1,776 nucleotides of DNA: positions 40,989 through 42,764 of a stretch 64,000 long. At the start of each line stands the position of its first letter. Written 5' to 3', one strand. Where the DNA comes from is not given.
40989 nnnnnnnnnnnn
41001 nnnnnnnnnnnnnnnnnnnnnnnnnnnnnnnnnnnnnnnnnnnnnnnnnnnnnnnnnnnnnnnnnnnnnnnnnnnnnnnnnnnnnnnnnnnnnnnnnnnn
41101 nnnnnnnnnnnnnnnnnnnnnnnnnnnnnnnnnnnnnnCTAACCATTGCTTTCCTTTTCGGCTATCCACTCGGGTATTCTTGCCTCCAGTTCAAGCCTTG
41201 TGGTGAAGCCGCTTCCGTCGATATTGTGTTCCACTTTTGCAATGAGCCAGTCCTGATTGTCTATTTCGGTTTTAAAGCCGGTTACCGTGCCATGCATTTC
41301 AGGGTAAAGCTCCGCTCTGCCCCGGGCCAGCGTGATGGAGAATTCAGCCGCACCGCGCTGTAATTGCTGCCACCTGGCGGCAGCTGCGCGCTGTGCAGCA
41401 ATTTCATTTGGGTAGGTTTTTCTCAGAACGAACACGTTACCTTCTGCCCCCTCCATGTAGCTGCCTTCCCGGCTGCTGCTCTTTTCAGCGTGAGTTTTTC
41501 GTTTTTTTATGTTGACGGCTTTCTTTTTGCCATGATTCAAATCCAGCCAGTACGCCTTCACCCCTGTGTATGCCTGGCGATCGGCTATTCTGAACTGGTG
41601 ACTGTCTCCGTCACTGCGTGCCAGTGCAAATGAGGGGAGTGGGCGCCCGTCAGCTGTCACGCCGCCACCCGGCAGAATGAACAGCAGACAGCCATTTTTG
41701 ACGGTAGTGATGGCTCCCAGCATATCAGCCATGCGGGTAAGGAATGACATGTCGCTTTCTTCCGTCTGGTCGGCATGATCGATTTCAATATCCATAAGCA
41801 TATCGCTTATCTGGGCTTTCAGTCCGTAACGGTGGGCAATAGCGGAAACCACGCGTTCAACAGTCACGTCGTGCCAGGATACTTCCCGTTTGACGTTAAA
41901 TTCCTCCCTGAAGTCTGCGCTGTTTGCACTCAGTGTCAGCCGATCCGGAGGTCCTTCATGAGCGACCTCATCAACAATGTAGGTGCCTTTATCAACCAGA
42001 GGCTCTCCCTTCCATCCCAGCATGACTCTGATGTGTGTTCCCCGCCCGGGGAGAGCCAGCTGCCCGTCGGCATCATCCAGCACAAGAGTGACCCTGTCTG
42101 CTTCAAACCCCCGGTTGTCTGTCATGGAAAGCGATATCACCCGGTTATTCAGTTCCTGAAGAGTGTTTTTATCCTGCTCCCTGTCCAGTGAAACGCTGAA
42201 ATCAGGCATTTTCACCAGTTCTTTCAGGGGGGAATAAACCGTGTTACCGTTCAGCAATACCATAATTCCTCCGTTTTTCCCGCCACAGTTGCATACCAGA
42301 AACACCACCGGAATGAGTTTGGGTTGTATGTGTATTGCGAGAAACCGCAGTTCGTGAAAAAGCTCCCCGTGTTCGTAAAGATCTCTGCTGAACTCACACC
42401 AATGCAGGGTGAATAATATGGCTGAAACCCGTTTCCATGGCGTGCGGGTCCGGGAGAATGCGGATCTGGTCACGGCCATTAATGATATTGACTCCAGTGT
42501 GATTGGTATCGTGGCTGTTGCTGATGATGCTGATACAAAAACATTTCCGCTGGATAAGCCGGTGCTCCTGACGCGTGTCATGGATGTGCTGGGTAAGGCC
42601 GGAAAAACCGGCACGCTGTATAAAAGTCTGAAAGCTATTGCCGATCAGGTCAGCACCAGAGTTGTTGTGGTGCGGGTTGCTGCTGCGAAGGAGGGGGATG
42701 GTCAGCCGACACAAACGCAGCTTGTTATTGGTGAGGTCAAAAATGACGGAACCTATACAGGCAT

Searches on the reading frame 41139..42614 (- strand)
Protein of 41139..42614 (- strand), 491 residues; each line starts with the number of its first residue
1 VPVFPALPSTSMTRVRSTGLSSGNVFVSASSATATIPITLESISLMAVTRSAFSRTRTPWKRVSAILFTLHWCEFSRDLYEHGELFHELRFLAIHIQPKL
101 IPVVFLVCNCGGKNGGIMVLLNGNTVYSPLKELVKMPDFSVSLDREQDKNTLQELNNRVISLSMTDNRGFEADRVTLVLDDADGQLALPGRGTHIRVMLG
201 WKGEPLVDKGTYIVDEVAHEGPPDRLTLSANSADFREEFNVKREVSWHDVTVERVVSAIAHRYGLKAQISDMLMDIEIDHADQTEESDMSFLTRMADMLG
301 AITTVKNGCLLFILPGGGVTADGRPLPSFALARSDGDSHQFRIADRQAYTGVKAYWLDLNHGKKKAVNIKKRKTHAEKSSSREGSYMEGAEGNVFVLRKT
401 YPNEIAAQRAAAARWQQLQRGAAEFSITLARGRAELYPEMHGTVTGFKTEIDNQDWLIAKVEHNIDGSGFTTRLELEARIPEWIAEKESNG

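Call 9: search_protein_families(proteins=[window:41139-42614:-], library=phrogs, max_evalue=0.00001)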
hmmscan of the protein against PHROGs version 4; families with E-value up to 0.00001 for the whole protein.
window:41139-42614:- (491 aa): 4 families
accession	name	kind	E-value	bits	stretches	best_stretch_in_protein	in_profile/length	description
phrog_52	-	tail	3.5e-151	506.3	1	131-490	188-525/677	tail protein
phrog_12925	-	tail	2.4e-86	290.2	1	274-487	8-226/227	tail protein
phrog_4456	-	unknown function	1.6e-38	132.2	1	132-248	14-126/126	-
phrog_28740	-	unknown function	3e-09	37.7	1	153-202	19-68/68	-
